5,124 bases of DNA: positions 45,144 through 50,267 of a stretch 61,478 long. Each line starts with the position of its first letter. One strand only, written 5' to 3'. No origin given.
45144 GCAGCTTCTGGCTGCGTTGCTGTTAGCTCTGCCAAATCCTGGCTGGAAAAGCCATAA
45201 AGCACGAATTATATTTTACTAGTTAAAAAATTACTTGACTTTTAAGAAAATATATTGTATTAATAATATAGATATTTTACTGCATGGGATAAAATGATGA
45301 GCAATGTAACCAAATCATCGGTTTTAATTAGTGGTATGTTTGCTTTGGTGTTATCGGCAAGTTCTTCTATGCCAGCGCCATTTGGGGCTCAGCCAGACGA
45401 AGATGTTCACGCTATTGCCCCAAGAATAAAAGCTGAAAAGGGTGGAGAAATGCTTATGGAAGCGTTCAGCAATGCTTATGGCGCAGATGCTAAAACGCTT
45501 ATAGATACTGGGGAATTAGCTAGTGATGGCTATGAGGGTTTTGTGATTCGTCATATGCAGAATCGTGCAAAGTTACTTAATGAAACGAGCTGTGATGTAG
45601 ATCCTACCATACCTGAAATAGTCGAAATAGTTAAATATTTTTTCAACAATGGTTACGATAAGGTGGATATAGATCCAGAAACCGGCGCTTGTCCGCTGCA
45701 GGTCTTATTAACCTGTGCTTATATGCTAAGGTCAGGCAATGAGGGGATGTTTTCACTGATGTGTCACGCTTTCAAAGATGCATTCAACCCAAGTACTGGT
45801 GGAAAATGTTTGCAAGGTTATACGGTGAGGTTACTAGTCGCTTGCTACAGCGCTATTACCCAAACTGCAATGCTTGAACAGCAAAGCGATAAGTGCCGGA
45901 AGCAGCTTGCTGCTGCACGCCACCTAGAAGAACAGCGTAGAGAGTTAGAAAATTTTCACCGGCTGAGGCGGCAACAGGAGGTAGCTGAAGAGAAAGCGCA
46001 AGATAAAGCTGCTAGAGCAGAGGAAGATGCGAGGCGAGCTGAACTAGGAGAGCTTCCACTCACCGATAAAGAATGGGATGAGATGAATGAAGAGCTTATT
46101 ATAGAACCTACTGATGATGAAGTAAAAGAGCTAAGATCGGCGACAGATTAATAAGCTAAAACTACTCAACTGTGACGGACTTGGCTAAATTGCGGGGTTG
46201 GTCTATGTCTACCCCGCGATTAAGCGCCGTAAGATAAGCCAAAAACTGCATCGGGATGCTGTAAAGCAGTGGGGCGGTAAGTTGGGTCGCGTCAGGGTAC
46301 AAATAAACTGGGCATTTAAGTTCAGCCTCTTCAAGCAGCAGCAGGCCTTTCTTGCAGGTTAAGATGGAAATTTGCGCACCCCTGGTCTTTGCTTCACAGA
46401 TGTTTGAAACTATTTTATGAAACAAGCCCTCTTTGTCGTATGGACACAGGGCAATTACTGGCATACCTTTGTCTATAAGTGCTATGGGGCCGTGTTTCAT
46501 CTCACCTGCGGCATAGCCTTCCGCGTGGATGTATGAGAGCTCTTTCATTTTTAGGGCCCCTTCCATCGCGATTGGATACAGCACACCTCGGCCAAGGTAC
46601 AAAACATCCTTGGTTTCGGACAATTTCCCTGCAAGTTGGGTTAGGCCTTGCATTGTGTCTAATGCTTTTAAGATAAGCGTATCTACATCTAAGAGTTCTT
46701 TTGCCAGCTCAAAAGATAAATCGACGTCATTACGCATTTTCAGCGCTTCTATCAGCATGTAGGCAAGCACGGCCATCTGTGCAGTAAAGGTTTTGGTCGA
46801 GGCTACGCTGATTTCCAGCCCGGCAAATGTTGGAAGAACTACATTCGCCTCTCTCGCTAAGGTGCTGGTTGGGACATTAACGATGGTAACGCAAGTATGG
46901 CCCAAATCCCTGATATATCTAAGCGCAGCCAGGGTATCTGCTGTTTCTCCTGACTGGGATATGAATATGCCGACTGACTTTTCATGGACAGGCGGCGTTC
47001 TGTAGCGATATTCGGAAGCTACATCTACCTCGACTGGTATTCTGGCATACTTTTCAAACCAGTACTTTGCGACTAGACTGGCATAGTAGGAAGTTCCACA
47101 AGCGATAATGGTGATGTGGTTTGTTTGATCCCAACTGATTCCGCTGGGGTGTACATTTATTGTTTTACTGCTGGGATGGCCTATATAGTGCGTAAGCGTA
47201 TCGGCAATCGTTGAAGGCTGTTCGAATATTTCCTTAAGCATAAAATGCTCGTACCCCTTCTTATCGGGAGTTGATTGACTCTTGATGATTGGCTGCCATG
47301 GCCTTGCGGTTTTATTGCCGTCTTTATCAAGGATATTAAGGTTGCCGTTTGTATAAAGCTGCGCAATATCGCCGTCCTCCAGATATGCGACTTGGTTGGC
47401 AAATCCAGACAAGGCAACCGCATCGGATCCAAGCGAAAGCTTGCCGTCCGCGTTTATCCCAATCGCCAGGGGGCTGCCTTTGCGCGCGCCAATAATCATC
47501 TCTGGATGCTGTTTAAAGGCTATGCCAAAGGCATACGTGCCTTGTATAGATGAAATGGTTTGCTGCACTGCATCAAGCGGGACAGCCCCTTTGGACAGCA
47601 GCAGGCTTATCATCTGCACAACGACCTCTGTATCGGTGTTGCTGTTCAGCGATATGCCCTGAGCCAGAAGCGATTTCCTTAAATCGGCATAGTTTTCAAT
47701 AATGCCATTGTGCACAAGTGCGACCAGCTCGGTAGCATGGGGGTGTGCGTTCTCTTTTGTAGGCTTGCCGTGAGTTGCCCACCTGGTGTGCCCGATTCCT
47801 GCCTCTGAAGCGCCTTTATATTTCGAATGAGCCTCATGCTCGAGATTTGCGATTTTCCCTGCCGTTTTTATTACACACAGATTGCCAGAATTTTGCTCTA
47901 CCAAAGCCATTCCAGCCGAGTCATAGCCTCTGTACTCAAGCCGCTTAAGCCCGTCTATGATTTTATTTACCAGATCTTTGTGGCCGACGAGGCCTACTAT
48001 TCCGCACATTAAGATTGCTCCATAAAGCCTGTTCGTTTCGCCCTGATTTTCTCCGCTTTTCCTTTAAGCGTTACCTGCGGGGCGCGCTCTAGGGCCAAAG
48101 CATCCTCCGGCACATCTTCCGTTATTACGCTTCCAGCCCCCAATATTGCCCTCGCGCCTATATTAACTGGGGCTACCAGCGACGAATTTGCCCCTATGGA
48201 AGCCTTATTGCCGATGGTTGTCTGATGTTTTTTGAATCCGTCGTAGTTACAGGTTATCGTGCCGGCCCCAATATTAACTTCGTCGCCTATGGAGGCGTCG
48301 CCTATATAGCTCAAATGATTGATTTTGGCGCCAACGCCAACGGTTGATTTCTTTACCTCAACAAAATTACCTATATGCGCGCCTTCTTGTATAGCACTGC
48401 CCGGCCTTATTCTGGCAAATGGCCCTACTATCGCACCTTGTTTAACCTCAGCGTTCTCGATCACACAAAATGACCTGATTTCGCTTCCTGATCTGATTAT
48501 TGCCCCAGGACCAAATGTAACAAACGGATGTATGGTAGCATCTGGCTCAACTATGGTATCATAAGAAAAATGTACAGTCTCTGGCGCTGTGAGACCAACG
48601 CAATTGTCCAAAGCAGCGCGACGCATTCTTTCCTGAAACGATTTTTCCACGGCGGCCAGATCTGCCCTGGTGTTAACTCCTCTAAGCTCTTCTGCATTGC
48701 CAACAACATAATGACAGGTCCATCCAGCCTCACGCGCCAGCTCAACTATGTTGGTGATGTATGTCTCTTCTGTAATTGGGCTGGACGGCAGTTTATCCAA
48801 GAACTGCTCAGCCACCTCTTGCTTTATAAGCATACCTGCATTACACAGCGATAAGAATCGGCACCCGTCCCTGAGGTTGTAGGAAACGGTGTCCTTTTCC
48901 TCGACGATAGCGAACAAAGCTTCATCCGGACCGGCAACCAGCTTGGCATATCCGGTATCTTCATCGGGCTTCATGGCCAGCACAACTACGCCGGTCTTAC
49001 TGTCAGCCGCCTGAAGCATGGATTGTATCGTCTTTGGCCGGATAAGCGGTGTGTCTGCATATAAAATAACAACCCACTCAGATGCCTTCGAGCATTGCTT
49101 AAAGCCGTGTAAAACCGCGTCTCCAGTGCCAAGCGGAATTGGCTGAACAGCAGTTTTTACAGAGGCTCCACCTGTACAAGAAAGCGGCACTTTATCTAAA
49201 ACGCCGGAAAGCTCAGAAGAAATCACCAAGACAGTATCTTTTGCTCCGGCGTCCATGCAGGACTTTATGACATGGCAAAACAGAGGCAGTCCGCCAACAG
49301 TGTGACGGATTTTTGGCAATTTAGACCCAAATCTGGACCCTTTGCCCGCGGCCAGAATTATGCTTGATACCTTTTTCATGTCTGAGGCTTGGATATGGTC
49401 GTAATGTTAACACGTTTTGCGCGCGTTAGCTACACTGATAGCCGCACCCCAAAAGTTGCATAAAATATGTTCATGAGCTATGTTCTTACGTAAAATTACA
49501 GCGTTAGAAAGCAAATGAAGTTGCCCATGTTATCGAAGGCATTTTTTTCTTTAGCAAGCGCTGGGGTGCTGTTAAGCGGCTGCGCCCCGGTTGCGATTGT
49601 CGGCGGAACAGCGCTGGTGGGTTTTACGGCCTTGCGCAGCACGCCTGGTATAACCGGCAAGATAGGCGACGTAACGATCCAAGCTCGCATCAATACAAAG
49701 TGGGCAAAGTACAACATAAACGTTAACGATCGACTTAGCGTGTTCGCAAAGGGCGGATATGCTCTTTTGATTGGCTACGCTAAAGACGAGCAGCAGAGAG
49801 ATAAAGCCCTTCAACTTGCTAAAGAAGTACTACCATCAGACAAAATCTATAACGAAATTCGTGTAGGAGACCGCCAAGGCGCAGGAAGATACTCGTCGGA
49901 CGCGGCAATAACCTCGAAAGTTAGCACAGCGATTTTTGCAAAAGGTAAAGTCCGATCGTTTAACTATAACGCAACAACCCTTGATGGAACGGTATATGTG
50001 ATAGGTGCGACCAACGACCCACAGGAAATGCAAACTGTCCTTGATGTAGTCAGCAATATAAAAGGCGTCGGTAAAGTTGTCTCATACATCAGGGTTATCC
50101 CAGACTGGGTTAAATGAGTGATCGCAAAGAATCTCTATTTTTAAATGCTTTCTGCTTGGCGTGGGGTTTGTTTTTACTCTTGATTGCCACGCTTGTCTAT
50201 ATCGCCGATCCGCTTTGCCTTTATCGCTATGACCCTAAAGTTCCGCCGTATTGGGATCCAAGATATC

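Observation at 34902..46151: Dispersed two-member secreted family with an invariant Cys motif (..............)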

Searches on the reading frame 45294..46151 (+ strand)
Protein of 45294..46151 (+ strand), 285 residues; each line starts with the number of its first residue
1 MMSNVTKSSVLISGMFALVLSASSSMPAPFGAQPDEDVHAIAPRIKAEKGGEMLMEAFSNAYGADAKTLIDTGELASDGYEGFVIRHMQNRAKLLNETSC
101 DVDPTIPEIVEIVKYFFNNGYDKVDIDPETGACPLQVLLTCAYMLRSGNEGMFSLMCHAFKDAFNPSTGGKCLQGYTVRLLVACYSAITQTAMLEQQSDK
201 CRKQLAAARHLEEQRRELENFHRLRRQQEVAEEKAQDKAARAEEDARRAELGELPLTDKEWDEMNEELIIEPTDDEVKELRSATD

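Call 4: search_protein_families(library=pfam, proteins=[window:45294-46151:+], max_evalue=1)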
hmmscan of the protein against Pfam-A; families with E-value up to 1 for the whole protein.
window:45294-46151:+ (285 aa): 0 families

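Call 5: search_protein_families(library=ncbifam, proteins=[window:45294-46151:+], max_evalue=1)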
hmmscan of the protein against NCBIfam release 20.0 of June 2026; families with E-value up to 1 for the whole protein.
window:45294-46151:+ (285 aa): 2 families
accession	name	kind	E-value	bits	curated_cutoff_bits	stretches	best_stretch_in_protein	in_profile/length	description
NF007218.0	PRK09639.1-2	equivalog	0.027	14.2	265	1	206-259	84-138/185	RNA polymerase sigma factor SigX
NF009989.0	PRK13455.1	equivalog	0.56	10.2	249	1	191-249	54-110/185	F0F1 ATP synthase subunit B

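Call 9: find_homologous_proteins(query=window:45294-46151:+, max_evalue=0.01)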
Query window:45294-46151:+ (285 aa): 2 proteins with E <= 0.01 among 1620 candidates.
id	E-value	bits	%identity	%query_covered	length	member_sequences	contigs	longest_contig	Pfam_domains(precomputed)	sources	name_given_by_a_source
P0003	1.7e-185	632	100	100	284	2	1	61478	-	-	-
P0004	1.3e-85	305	58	92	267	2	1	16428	-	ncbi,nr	ncbi:MAG: hypothetical protein LBJ03_00950 [Holosporales bacterium]|nr:hypothetical protein [Holospo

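Call 67: search_protein_families(library=phrogs, proteins=[window:45294-46151:+], max_evalue=0.1)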
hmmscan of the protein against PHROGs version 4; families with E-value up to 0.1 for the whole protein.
window:45294-46151:+ (285 aa): 0 families

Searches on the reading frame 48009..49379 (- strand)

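Call 54: search_protein_families(library=pfam, proteins=[window:48009-49379:-], max_evalue=0.001)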
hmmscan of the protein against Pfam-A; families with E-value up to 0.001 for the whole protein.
window:48009-49379:- (456 aa): 7 families
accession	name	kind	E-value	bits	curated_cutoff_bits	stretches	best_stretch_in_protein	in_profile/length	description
PF00132.30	Hexapep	-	4.6e-24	83.5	27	3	387-420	2-35/36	Bacterial transferase hexapeptide (six repeats)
PF12804.13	NTP_transf_3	-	5.2e-20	72.7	27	1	7-140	2-126/160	MobA-like NTP transferase domain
PF01128.25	IspD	-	1e-09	39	27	1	5-136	2-128/221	2-C-methyl-D-erythritol 4-phosphate cytidylyltransferase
PF00483.29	NTP_transferase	-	2.9e-08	34.1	21.2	1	6-150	2-152/245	Nucleotidyl transferase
PF25084.1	LbH_EIF2B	-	7.7e-07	29.5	54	2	290-373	19-102/105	EIF2B subunit epsilon LbH domain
PF14602.12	Hexapep_2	-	1.2e-06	28.6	27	1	387-420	2-33/34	Hexapeptide repeat of succinyl-transferase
PF13641.12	Glyco_tranf_2_3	-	6.4e-06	26.8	27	1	73-235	59-209/230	Glycosyltransferase like family 2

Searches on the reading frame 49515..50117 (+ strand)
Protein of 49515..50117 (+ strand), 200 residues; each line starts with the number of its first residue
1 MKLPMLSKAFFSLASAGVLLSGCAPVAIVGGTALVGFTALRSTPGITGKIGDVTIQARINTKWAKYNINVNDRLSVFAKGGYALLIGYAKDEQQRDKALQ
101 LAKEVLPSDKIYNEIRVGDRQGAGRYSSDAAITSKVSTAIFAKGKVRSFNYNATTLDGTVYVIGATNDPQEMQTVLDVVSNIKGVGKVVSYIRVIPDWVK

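Call 54: search_protein_families(library=pfam, proteins=[window:49515-50117:+], max_evalue=0.001)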
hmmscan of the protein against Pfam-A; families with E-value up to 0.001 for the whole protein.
window:49515-50117:+ (200 aa): 1 family
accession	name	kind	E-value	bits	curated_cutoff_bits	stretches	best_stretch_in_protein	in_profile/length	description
PF04972.22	BON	-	8.7e-20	71.2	27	2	128-195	1-68/69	BON domain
